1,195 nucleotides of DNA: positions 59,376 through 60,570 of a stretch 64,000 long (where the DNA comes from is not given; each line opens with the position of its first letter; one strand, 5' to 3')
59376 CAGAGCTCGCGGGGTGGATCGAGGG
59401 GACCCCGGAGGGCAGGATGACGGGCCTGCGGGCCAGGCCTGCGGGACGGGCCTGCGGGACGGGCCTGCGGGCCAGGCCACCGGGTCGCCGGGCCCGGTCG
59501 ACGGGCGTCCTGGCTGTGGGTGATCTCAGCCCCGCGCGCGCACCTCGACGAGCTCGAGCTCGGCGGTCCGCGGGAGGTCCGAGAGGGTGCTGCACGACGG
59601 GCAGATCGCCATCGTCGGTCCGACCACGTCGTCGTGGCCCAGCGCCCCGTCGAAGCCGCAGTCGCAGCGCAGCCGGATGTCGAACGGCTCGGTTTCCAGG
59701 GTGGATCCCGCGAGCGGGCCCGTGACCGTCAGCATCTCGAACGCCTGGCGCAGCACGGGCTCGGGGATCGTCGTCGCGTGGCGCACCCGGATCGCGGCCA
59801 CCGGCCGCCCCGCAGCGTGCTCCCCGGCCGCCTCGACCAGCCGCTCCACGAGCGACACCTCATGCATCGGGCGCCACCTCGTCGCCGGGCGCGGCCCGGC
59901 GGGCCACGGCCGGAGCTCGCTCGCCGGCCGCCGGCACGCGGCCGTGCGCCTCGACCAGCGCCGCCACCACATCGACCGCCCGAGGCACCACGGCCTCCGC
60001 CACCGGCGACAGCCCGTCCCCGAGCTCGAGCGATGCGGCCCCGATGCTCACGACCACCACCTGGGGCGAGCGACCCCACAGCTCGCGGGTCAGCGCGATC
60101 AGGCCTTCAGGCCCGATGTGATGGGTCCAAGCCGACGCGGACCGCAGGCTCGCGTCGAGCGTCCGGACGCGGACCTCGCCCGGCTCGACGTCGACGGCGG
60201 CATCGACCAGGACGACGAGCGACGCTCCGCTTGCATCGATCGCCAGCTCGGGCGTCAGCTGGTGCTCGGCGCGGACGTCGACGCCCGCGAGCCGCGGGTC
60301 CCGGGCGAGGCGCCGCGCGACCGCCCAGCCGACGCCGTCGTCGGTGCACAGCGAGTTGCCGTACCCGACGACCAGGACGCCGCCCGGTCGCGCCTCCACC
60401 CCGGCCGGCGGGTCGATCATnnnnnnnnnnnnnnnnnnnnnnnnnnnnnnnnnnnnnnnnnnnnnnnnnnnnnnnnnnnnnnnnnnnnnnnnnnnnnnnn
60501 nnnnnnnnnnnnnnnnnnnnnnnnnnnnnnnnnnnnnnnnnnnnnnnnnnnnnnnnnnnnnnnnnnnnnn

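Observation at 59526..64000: Second hydrogenase: complete NAD-coupled bidirectional Hox module (hoxF-U-Y-H-W) plus hypA, all linked by 4-nt overlaps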

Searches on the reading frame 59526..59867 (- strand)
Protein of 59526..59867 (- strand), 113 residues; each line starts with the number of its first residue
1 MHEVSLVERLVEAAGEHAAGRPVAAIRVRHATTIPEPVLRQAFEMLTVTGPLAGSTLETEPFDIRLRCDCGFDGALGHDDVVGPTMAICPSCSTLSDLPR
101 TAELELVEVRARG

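Call 8: search_protein_families(library=pfam, proteins=[window:59526-59867:-], max_evalue=0.01)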
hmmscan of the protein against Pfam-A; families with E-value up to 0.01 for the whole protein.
window:59526-59867:- (113 aa): 1 family
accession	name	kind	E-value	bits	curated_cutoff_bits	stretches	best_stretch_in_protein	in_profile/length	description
PF01155.25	HypA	-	8.8e-11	42.3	28.9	1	1-107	1-108/112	Hydrogenase/urease nickel incorporation, metallochaperone, hypA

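Call 9: search_protein_families(library=ncbifam, proteins=[window:59526-59867:-], max_evalue=0.01)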
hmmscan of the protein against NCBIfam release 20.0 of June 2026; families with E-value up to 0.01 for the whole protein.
window:59526-59867:- (113 aa): 2 families
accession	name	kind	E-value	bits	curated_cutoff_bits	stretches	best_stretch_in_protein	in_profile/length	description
NF001976.0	PRK00762.1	equivalog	3.4e-06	26.8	146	1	1-93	1-99/124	hydrogenase maturation nickel metallochaperone HypA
TIGR00100.1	hypA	equivalog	1.2e-05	25.4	88.1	1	1-105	1-107/116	hydrogenase maturation nickel metallochaperone HypA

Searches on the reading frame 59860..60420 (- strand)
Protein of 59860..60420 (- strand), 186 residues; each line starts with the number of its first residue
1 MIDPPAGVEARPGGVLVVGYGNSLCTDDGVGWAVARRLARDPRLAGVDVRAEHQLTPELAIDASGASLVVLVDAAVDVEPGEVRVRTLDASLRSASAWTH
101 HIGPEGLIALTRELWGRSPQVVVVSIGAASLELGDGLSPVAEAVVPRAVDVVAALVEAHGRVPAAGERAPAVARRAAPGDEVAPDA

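Call 8: search_protein_families(library=pfam, proteins=[window:59860-60420:-], max_evalue=0.01)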
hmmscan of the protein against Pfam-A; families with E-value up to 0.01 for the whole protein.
window:59860-60420:- (186 aa): 0 families

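Call 9: search_protein_families(library=ncbifam, proteins=[window:59860-60420:-], max_evalue=0.01)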
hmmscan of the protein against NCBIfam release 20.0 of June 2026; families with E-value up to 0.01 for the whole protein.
window:59860-60420:- (186 aa): 7 families
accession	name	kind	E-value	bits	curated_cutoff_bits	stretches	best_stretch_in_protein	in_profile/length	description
TIGR00072.1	hydrog_prot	superfamily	2.1e-24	86.2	47.45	1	16-154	1-143/145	hydrogenase maturation protease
NF007777.0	PRK10466.1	equivalog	1.8e-06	27.8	190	1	15-160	3-153/164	HyaD/HybD family hydrogenase maturation endopeptidase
TIGR00142.1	hycI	equivalog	4.5e-06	26.5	119.1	1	16-155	2-141/146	hydrogenase maturation peptidase HycI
TIGR00140.1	hupD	subfamily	1.7e-05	24.8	151.8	1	15-160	1-151/151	HyaD/HybD family hydrogenase maturation endopeptidase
TIGR00130.1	frhD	equivalog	0.00012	22.1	134.95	1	15-154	5-149/153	coenzyme F420-reducing hydrogenase, FrhD protein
NF007616.0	PRK10264.1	equivalog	0.00022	21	261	1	15-169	6-166/195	hydrogenase 1 maturation protease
NF045519.1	NiFeSe_H2_mat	exception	0.00028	20.8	190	1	15-150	3-141/152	NiFeSe hydrogenase maturation protease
